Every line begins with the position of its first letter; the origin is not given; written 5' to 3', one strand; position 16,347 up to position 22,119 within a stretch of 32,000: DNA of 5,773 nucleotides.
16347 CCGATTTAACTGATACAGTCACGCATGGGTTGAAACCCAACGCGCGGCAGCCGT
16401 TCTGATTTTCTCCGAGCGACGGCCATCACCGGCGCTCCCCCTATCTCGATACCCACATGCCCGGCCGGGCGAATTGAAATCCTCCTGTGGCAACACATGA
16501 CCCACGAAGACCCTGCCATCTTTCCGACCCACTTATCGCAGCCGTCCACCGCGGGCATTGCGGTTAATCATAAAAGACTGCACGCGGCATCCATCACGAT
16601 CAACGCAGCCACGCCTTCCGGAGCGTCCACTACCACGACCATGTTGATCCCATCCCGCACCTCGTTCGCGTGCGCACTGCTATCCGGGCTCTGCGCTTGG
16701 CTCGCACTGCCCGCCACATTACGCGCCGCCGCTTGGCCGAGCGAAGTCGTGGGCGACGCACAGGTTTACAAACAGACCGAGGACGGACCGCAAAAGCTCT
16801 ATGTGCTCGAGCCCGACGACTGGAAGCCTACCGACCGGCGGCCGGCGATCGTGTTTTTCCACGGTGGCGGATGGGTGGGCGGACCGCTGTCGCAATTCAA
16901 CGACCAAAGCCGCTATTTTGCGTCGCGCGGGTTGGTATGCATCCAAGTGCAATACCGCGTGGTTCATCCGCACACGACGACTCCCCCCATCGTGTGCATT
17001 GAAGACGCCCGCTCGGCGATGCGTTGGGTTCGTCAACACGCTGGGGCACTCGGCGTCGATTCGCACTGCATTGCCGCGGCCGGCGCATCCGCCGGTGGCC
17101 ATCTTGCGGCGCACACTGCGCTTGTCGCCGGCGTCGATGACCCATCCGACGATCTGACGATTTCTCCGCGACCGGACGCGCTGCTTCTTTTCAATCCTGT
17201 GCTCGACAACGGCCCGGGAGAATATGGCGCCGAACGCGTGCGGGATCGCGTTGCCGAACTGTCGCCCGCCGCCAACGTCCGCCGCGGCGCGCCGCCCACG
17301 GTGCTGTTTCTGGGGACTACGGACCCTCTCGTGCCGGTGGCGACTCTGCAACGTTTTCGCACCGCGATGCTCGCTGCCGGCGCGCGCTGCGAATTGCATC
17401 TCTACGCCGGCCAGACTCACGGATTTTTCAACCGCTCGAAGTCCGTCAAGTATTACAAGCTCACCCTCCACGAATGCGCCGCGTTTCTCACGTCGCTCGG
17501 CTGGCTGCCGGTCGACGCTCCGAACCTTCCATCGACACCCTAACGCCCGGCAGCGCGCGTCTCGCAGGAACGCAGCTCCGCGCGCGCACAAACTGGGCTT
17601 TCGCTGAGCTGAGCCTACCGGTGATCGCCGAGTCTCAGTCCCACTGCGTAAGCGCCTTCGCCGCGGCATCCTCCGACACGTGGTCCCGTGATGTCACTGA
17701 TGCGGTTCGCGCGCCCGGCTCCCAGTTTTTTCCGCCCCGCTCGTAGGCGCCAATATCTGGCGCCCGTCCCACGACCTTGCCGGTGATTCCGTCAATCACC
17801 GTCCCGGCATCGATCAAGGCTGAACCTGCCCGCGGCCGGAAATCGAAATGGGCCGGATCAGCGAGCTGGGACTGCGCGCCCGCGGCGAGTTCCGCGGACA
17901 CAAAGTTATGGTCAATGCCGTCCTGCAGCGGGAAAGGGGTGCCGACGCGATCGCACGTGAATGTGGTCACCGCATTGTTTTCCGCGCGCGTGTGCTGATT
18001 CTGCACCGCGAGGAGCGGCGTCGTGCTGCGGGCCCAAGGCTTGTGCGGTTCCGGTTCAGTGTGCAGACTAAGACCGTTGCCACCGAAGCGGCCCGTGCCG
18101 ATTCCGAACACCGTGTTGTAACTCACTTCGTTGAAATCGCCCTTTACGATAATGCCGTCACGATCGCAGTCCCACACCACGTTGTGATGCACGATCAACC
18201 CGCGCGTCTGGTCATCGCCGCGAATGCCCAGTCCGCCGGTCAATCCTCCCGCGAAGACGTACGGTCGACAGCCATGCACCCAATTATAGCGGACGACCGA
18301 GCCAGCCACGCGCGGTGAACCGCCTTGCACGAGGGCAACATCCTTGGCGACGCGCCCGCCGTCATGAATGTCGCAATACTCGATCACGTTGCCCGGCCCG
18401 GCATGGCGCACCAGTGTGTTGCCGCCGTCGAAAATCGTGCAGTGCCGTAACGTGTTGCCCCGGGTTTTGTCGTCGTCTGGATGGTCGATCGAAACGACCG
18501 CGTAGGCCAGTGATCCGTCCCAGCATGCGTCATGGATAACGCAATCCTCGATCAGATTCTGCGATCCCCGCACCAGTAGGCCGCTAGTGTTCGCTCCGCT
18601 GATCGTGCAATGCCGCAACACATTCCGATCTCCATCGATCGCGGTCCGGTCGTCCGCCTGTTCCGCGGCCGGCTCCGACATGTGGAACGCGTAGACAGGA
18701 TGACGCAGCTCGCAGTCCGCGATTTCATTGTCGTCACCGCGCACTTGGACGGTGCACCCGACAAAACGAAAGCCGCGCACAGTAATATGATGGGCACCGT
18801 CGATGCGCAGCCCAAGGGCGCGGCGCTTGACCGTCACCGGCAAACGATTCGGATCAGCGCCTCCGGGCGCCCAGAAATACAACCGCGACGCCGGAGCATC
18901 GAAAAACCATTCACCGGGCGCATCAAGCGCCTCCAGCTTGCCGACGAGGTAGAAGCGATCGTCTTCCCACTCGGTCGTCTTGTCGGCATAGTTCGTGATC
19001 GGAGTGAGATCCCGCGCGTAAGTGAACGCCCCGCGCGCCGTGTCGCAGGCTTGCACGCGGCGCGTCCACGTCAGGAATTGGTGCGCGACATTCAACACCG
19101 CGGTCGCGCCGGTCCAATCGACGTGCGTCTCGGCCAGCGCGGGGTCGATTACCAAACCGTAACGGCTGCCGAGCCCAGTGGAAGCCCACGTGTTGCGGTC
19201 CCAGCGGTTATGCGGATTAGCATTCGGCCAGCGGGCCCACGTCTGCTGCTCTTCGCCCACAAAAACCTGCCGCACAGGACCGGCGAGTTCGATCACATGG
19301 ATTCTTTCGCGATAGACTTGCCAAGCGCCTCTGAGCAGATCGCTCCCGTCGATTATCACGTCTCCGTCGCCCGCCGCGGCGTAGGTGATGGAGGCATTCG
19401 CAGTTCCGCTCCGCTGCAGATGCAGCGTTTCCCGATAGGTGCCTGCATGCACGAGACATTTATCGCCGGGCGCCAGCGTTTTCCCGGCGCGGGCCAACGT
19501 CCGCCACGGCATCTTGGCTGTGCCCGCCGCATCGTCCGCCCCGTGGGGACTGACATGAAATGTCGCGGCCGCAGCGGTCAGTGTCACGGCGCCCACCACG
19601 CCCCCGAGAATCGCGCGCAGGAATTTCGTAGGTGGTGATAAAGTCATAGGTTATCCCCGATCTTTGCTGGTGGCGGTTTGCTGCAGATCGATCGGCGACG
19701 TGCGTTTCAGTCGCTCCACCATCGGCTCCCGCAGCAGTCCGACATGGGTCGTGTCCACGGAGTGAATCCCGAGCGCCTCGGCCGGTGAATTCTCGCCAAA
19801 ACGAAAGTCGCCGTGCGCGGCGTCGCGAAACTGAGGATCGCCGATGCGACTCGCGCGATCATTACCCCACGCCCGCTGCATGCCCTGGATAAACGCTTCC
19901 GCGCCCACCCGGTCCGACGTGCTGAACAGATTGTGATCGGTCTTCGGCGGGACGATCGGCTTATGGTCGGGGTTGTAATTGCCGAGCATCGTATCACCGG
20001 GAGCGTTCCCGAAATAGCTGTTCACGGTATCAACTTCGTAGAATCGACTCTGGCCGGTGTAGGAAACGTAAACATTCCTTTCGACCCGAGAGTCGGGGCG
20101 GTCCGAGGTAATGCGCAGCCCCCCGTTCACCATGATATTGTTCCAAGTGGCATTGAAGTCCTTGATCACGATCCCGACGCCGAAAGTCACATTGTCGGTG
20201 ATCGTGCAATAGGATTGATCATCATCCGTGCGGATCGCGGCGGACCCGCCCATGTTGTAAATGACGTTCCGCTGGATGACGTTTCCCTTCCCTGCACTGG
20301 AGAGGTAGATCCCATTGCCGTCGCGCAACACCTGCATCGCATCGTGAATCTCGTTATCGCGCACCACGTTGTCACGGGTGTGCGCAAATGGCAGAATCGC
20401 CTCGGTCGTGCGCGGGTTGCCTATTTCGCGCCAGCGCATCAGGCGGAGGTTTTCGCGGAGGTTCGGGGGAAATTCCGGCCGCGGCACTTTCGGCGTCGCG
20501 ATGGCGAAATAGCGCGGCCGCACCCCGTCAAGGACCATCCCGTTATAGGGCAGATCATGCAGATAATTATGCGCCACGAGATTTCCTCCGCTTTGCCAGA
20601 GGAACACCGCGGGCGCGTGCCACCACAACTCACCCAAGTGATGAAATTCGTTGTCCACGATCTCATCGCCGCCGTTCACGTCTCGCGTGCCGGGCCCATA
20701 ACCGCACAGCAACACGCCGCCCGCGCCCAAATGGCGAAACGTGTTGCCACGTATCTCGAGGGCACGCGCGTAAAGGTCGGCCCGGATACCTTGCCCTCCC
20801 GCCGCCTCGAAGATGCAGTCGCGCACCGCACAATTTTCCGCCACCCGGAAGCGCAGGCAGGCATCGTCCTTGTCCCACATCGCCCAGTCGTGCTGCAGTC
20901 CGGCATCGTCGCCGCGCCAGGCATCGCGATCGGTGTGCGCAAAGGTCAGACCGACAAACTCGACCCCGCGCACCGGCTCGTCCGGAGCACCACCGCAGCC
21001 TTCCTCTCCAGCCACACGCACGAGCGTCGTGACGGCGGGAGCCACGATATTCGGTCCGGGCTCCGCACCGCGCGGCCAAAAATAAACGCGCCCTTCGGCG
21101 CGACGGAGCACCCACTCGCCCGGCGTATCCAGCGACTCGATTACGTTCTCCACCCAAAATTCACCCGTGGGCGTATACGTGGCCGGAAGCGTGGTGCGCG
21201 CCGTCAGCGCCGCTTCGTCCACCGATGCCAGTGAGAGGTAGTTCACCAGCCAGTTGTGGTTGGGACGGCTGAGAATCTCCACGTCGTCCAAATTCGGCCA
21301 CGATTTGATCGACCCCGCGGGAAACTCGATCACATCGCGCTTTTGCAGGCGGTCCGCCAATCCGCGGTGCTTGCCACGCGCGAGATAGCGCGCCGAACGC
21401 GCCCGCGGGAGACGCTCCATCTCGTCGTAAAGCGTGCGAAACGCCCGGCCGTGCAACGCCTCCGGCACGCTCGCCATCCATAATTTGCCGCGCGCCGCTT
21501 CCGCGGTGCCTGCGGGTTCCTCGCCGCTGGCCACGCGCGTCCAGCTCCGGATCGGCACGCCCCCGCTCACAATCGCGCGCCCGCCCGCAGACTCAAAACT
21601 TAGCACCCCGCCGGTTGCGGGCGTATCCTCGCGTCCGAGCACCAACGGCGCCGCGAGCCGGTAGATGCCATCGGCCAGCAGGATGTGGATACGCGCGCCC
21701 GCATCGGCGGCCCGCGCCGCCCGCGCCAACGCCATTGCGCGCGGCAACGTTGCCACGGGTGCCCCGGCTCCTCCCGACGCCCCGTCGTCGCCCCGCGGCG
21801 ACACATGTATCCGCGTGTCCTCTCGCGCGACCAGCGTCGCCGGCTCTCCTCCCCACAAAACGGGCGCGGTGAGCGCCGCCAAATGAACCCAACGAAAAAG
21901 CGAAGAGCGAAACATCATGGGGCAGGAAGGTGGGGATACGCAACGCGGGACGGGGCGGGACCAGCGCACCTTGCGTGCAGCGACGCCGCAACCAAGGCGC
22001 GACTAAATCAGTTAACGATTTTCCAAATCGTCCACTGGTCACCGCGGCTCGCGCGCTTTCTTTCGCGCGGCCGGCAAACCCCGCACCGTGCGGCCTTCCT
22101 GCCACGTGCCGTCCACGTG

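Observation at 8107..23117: Seven oriented copies of a 14-nt AT-rich motif (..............) head every transcription unit of the locus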

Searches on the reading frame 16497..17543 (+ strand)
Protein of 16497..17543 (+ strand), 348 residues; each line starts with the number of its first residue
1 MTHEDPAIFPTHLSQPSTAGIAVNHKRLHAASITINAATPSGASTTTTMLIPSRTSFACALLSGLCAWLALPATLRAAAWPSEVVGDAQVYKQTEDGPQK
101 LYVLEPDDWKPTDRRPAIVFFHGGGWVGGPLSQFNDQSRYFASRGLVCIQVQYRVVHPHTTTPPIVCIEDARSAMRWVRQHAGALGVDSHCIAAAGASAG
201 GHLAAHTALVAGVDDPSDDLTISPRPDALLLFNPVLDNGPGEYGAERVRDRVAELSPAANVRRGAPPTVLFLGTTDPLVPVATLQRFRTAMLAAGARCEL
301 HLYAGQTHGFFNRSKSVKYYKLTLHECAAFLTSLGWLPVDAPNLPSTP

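Call 10: search_protein_families(library=pfam, proteins=[window:16497-17543:+])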
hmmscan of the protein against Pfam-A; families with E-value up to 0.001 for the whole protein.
window:16497-17543:+ (348 aa): 5 families
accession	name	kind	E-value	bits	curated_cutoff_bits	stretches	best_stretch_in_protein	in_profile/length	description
PF07859.19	Abhydrolase_3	-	6.2e-25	88.6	25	1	118-311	1-209/210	alpha/beta hydrolase fold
PF20434.5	BD-FAE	-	9.8e-25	87.8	26.8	1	113-212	11-111/215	BD-FAE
PF00135.34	COesterase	-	1.5e-10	41.1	27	1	101-206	88-199/515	Carboxylesterase family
PF01738.24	DLH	-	6.6e-09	36.1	21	1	257-320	135-198/217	Dienelactone hydrolase family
PF00326.27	Peptidase_S9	-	1e-08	35.4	22.6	1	167-323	44-202/213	Prolyl oligopeptidase family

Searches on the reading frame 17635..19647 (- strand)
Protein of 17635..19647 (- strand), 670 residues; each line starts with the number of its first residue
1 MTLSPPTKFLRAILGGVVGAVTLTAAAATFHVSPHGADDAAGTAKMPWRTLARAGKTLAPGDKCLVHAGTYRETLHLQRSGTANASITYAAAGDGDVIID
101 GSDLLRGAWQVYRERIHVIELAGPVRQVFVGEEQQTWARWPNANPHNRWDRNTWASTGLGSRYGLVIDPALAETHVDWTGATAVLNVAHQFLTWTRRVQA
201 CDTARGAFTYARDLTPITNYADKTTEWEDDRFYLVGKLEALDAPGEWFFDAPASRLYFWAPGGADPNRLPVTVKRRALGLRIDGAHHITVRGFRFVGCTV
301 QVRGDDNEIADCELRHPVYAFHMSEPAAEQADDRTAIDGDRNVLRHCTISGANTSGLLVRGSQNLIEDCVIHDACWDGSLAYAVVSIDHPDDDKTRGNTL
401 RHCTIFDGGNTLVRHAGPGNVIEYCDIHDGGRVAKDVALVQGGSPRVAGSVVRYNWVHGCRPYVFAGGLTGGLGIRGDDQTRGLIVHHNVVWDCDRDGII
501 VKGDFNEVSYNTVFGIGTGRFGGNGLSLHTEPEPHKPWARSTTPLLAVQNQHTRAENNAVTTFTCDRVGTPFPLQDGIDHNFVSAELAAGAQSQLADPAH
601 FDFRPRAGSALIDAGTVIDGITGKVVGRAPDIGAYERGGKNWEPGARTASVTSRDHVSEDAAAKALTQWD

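Call 10: search_protein_families(library=pfam, proteins=[window:17635-19647:-])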
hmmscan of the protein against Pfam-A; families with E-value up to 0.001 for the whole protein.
window:17635-19647:- (670 aa): 3 families
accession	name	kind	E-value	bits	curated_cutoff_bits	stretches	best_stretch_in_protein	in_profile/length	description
PF13229.12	Beta_helix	-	3.3e-14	53.3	25.9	1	337-513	5-158/158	Right handed beta helix region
PF21231.2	GH141_M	-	8.6e-05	22.9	27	1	227-259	122-154/156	GH141 insertion domain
PF14592.12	Chondroitinas_B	-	0.00049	19.6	24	0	50-104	6-61/426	Chondroitinase B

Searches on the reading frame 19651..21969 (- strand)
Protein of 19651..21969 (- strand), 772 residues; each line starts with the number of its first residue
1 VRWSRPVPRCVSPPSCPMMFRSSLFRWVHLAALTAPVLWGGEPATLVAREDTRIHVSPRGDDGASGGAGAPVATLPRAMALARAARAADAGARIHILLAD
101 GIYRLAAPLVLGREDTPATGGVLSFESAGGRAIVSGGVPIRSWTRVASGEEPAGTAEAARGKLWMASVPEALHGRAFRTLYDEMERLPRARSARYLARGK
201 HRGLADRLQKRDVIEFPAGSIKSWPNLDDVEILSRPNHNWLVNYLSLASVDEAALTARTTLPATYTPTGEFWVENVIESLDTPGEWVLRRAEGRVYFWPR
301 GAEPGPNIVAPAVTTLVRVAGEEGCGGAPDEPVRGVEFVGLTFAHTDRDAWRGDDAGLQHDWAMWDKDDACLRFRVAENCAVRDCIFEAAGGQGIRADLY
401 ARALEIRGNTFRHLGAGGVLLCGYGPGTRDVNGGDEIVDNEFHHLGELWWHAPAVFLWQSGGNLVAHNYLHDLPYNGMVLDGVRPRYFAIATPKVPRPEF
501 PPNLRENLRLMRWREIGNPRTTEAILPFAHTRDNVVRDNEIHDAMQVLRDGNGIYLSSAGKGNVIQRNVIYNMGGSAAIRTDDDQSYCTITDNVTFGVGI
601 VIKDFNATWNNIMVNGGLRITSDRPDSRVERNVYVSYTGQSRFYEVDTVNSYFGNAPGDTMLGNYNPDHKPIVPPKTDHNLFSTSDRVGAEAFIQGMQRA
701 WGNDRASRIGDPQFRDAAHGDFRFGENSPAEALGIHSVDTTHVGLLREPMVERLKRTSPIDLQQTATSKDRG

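Call 10: search_protein_families(library=pfam, proteins=[window:19651-21969:-])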
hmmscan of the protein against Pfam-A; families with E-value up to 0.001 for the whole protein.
window:19651-21969:- (772 aa): 3 families
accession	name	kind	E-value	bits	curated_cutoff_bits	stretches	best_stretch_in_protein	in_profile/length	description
PF13229.12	Beta_helix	-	2.8e-11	43.8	25.9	1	533-601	79-145/158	Right handed beta helix region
PF21231.2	GH141_M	-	5.8e-06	26.7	27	1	269-300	125-156/156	GH141 insertion domain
PF05048.19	NosD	-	6.4e-06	26.2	23.6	0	531-615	90-171/212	Periplasmic copper-binding protein (NosD)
